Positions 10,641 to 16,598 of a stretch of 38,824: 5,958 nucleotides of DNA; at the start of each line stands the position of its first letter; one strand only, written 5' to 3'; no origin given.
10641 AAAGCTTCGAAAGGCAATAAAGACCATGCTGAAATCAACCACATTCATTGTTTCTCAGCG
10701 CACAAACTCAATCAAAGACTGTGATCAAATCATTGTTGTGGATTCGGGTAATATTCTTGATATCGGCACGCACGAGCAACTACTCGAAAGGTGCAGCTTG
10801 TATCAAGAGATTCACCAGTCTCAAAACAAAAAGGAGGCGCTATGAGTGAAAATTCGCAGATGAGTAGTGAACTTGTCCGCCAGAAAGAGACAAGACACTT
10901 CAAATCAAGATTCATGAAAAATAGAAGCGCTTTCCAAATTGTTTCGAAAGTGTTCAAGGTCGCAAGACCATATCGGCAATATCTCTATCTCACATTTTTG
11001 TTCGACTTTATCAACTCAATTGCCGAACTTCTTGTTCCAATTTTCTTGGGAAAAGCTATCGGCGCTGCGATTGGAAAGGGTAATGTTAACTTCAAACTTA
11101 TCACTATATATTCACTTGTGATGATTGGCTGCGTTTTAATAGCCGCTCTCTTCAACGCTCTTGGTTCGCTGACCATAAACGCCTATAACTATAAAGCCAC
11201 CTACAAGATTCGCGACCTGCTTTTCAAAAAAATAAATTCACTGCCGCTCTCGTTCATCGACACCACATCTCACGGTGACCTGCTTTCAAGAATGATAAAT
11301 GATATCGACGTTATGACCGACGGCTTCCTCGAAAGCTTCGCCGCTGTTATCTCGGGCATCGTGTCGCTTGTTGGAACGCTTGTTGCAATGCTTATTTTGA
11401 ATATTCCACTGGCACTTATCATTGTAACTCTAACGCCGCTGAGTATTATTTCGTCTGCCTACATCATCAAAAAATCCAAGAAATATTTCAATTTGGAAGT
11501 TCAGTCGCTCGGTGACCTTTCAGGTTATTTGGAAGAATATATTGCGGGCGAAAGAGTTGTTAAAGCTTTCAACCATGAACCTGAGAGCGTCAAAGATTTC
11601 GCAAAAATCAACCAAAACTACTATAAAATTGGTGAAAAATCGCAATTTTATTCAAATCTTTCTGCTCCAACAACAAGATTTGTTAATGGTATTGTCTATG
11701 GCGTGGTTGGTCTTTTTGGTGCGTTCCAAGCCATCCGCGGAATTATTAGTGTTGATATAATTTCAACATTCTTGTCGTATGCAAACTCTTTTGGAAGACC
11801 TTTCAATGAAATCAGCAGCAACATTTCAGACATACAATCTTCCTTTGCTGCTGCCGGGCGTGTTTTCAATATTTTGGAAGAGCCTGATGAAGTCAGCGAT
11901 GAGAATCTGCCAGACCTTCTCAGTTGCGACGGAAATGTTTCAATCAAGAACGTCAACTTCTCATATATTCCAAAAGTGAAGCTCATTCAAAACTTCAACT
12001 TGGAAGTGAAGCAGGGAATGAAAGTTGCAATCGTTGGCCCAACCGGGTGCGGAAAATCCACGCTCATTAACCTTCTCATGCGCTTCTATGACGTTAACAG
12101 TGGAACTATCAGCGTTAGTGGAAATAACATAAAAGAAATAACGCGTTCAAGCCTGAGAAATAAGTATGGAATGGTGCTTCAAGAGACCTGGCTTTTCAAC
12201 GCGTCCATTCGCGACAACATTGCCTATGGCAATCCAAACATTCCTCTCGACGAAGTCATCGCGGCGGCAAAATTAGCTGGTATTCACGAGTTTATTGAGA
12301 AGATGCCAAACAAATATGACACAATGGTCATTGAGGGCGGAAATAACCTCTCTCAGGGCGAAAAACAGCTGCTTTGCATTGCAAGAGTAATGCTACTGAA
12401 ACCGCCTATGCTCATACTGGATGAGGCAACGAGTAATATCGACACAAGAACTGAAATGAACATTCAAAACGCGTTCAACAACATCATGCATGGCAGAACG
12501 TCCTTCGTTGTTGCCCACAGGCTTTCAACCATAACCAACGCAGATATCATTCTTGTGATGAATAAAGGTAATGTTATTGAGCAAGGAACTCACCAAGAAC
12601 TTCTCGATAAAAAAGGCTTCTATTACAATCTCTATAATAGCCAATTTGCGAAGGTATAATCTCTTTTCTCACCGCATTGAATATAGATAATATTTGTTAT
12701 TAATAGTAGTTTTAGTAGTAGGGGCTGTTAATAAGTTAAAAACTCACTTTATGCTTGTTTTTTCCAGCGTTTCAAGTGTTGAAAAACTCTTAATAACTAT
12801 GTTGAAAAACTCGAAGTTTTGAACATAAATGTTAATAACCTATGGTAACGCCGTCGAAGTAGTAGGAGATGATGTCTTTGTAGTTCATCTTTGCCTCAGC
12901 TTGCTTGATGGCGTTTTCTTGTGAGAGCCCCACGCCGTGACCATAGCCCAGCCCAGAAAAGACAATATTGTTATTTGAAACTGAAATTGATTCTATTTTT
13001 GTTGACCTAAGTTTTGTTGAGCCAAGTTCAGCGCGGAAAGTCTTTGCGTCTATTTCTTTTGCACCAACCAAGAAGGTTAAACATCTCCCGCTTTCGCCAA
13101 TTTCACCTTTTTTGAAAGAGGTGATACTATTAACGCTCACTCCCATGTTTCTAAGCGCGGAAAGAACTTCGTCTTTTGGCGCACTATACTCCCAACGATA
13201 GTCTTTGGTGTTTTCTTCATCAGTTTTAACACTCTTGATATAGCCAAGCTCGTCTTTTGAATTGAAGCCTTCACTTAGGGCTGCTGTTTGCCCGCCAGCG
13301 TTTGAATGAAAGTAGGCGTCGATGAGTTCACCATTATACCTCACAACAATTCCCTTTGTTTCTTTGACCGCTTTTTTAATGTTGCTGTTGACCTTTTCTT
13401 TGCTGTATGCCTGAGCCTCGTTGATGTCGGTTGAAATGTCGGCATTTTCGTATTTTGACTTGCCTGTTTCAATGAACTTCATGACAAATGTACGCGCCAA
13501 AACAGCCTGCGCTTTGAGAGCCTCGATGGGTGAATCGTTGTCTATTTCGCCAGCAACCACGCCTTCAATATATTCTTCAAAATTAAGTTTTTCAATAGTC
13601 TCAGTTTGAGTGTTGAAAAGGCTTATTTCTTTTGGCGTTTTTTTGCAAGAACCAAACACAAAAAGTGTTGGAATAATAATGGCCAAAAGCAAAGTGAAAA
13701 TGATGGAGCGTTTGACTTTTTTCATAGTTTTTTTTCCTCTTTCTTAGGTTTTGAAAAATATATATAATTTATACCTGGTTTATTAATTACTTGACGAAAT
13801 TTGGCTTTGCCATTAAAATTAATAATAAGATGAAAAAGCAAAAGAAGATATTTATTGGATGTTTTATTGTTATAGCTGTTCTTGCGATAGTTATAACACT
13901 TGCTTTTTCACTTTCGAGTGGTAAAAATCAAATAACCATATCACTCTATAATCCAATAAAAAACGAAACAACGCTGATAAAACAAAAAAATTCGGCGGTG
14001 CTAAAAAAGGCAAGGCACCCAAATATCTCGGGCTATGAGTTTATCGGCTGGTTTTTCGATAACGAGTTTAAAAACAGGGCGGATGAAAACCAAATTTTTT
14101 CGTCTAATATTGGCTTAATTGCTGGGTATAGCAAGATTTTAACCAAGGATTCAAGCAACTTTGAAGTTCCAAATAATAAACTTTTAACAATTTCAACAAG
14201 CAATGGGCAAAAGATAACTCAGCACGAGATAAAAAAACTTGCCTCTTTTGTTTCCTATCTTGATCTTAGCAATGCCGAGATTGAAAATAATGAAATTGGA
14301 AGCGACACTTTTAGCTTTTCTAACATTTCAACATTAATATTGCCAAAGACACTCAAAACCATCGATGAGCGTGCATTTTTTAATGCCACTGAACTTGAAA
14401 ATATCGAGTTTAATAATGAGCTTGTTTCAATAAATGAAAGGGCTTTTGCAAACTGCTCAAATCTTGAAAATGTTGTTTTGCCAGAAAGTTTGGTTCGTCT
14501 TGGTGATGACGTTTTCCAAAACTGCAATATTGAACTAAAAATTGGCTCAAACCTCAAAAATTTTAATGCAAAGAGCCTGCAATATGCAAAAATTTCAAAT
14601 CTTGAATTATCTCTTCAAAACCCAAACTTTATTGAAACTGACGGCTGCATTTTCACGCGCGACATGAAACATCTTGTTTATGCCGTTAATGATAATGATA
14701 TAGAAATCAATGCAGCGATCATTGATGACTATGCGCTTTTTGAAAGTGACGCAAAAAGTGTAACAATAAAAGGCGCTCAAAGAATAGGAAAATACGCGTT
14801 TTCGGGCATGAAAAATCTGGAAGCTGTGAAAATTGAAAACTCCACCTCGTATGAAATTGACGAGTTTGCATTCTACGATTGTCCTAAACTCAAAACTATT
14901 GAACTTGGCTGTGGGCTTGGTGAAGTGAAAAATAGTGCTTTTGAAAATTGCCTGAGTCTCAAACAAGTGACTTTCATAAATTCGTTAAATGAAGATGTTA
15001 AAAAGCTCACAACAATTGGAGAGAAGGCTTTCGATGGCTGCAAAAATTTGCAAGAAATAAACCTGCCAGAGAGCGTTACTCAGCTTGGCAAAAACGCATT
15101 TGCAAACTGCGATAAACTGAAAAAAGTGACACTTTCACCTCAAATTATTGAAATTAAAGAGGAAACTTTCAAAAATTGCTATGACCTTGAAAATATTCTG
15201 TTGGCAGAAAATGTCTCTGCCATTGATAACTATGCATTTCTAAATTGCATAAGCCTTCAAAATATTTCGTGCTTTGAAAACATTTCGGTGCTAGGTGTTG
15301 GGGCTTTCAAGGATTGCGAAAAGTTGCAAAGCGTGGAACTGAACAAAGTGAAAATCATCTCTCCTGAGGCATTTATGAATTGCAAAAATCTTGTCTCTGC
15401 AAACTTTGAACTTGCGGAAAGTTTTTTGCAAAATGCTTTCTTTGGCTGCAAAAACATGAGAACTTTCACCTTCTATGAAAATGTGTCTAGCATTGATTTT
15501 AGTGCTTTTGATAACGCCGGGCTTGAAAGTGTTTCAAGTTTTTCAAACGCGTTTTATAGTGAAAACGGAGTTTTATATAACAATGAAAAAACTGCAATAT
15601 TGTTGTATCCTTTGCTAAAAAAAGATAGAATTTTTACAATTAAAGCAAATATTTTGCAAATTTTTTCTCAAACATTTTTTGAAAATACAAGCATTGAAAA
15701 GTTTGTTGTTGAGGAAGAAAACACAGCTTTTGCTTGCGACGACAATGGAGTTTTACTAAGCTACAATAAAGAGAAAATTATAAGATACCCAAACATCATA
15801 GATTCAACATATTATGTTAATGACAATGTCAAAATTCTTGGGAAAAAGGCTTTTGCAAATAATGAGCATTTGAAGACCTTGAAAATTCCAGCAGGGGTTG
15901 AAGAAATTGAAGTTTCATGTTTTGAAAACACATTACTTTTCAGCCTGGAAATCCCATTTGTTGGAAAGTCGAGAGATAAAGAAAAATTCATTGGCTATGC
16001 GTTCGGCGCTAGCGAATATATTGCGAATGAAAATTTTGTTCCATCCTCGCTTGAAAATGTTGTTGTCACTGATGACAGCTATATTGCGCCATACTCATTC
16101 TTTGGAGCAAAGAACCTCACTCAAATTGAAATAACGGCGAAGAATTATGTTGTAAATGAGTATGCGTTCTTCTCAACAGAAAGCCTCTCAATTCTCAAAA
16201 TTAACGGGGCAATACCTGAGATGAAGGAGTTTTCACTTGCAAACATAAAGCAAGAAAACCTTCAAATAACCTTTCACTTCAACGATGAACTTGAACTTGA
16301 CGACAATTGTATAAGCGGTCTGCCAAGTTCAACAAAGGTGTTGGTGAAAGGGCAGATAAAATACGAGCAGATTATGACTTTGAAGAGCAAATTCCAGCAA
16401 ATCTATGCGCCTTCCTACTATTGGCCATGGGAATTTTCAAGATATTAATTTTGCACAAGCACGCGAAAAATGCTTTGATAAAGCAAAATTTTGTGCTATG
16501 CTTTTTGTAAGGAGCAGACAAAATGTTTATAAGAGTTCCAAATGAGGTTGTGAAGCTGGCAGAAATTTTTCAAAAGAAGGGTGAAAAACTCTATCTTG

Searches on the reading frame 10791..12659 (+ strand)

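Call 5: search_protein_families(library=pfam, proteins=[window:10791-12659:+])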
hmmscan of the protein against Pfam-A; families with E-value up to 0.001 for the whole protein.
window:10791-12659:+ (622 aa): 8 families
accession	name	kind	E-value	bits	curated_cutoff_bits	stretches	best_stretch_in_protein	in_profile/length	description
PF00664.28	ABC_membrane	-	6.3e-52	177.4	28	1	66-337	2-273/274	ABC transporter transmembrane region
PF00005.33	ABC_tran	-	2.3e-32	112.9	25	1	400-548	2-137/137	ABC transporter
PF02463.25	SMC_N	-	4.6e-06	26.6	40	0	501-590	135-211/220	RecF/RecN/SMC N terminal domain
PF02456.21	Adeno_IVa2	-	0.00025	20.4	21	0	407-430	85-108/370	Adenovirus IVa2 protein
PF03193.22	RsgA_GTPase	-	0.00034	20.9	30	1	406-453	104-150/174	RsgA GTPase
PF19263.5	DUF5906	-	0.00049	21.2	27.6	0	414-465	1-54/114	Family of unknown function (DUF5906)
PF13401.12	AAA_22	-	0.00049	20.8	27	0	412-446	8-43/130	AAA domain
PF13479.12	AAA_24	-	0.00057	20.2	27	0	409-520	2-76/195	AAA domain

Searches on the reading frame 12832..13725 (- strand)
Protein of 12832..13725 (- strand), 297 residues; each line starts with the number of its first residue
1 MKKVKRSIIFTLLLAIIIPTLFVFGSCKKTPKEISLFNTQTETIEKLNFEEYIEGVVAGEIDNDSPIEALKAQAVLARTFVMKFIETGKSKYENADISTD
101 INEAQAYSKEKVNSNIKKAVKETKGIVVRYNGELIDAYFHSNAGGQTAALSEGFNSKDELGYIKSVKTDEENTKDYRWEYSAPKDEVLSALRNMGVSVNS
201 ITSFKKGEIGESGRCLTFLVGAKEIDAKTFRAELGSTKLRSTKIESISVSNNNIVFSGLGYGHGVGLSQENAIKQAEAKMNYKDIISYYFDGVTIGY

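Call 5: search_protein_families(library=pfam, proteins=[window:12832-13725:-])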
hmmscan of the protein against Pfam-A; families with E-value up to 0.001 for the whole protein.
window:12832-13725:- (297 aa): 1 family
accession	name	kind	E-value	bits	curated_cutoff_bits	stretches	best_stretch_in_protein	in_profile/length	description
PF08486.15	SpoIID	-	1.4e-22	80.5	23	1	39-130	3-97/97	Stage II sporulation protein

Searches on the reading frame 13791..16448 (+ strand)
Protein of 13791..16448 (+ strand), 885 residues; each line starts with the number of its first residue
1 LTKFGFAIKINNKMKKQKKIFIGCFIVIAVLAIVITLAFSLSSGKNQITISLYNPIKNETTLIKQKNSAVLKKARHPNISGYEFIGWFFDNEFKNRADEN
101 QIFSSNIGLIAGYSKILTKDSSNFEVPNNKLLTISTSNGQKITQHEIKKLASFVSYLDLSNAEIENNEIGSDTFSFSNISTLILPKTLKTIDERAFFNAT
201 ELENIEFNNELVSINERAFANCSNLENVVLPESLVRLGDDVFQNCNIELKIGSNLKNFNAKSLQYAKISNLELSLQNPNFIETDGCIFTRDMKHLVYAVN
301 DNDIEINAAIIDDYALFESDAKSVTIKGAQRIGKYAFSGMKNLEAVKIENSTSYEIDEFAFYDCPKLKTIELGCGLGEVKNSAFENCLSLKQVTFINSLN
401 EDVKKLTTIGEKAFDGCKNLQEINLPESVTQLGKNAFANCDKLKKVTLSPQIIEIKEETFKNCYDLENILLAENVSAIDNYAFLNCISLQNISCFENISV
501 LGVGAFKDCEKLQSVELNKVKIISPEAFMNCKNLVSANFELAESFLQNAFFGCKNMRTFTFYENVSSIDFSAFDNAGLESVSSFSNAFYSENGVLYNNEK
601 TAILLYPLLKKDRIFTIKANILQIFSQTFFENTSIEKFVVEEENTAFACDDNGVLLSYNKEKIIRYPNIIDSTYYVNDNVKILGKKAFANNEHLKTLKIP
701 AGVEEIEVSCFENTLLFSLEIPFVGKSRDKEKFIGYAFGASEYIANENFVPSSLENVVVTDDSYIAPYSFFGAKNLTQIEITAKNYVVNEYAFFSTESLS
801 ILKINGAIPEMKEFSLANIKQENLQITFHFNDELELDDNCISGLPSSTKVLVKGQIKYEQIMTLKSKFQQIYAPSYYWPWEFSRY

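Call 5: search_protein_families(library=pfam, proteins=[window:13791-16448:+])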
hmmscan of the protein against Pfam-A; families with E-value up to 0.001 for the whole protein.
window:13791-16448:+ (885 aa): 3 families
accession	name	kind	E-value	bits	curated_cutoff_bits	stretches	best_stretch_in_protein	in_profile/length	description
PF13306.12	LRR_5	-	8.1e-87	288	27.7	7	404-512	20-126/127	BspA type Leucine rich repeat region (6 copies)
PF13855.12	LRR_8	-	1.2e-20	73.5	27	0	405-449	12-57/61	Leucine rich repeat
PF09479.16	Flg_new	-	0.00084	19.9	27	0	66-111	17-64/65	Listeria-Bacteroides repeat domain (List_Bact_rpt)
